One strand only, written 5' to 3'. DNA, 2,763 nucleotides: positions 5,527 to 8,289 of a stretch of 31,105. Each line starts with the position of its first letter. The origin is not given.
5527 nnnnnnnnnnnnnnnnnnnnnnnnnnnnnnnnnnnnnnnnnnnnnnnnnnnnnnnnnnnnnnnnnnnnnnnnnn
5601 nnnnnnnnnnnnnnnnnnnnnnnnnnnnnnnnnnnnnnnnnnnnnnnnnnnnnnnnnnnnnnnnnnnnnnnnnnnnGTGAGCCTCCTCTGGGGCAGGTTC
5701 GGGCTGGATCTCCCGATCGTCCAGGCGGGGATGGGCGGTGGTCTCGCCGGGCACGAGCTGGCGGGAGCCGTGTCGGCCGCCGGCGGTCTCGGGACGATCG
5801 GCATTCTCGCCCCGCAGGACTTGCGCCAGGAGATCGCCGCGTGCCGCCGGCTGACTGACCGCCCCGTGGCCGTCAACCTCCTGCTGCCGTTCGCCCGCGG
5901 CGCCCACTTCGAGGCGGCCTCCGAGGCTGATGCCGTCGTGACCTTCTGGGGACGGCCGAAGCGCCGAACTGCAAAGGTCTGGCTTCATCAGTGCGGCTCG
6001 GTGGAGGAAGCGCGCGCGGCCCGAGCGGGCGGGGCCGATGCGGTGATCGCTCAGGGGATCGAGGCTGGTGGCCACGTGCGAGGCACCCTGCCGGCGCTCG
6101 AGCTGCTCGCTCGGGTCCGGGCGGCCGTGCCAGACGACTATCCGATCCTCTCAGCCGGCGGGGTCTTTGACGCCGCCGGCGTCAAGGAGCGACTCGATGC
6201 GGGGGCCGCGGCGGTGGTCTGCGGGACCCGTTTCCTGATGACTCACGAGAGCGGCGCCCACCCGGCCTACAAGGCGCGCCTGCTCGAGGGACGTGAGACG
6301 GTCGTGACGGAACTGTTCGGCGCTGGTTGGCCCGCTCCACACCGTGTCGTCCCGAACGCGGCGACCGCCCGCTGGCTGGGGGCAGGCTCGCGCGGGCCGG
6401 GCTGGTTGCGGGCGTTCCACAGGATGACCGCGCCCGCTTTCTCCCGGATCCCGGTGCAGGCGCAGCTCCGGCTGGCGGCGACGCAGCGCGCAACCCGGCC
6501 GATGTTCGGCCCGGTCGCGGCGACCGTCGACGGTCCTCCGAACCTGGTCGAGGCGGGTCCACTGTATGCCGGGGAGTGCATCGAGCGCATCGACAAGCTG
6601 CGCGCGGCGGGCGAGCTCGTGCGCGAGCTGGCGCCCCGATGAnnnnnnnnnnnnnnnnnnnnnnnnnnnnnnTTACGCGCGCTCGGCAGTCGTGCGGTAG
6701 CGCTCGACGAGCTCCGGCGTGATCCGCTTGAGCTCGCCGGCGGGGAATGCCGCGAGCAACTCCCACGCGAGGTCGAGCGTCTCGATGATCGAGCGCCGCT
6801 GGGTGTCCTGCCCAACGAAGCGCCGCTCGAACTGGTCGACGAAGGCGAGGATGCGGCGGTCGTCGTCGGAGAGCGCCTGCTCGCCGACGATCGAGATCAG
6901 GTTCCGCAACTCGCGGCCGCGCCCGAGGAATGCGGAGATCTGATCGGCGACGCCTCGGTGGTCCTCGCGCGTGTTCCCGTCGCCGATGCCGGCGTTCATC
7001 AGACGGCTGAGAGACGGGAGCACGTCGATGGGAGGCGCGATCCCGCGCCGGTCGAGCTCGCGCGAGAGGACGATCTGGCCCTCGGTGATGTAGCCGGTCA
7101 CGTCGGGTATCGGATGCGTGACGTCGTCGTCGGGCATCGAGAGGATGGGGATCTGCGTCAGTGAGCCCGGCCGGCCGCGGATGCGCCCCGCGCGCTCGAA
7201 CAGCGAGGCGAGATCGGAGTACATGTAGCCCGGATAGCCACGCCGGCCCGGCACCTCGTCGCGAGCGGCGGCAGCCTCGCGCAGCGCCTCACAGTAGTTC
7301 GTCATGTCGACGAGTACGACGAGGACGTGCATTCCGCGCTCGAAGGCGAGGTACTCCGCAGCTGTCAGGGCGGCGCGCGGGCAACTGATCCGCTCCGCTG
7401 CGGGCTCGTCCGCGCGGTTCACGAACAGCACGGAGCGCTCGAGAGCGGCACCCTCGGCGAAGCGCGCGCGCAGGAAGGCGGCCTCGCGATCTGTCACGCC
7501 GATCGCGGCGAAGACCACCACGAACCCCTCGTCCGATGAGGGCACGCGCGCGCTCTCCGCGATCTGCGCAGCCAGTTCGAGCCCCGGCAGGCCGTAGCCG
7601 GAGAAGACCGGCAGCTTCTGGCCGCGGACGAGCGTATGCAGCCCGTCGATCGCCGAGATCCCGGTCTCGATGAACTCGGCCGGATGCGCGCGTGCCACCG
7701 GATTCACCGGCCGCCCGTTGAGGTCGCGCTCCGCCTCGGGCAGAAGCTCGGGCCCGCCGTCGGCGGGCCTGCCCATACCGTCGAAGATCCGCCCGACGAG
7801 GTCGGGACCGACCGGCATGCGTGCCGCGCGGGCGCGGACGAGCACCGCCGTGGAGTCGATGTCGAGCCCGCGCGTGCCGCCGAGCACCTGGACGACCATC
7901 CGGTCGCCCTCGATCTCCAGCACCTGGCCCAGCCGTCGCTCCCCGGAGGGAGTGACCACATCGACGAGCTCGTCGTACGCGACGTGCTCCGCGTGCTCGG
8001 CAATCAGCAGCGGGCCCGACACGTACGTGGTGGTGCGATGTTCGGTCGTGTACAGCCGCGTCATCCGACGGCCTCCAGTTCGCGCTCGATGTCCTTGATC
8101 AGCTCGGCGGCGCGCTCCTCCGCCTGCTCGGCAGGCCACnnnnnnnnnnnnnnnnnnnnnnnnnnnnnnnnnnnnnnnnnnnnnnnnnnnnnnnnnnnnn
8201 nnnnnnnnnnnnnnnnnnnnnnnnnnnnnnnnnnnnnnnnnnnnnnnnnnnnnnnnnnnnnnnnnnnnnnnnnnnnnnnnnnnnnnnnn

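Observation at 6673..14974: Complete A/V-type ATPase operon in an actinobacterial-type stress island, under the same promoter motif as USPs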

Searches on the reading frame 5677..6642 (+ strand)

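Call 8: search_protein_families(library=pfam, proteins=[window:5677-6642:+], max_evalue=0.01)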
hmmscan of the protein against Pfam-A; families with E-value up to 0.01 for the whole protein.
window:5677-6642:+ (321 aa): 4 families
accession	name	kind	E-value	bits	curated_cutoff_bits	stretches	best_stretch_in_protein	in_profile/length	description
PF03060.21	NMO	-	1e-44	153.7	28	2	102-319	139-329/331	Nitronate monooxygenase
PF01070.24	FMN_dh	-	3.2e-06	26.8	24.9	1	100-189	220-308/350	FMN-dependent dehydrogenase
PF01180.27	DHO_dh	-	0.00056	19.6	27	1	140-187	226-273/291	Dihydroorotate dehydrogenase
PF00478.31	IMPDH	-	0.0056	16.2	25.6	0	8-183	31-173/345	IMP dehydrogenase / GMP reductase domain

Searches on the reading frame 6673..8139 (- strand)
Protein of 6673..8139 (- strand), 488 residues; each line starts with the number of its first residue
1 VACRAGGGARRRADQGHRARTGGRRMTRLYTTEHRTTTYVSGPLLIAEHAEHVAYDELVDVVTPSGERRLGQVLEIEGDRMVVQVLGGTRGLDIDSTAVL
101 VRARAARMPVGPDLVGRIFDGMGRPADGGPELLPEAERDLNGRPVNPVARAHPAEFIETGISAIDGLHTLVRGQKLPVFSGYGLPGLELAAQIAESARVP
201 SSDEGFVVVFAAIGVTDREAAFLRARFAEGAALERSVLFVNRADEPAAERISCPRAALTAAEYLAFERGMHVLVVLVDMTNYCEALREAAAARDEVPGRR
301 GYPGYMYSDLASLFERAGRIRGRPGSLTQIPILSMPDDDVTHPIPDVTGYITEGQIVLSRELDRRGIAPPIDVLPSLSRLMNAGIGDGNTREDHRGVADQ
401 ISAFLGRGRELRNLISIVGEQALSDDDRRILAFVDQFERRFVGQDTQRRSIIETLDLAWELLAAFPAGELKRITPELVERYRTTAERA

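Call 5: search_protein_families(library=pfam, proteins=[window:6673-8139:-], max_evalue=0.01)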
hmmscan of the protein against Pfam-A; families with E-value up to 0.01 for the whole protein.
window:6673-8139:- (488 aa): 3 families
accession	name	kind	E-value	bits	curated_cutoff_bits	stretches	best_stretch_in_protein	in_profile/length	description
PF00006.31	ATP-synt_ab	-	5.7e-74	248.8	29.5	1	160-378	1-213/213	ATP synthase alpha/beta family, nucleotide-binding domain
PF22919.1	ATP-synt_VA_C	-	1.7e-26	92.7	24.7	1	384-481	2-100/101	C-terminal domain of V and A type ATP synthase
PF02874.29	ATP-synt_ab_N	-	2.2e-10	41.3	20.9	1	40-94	4-61/69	ATP synthase alpha/beta family, beta-barrel domain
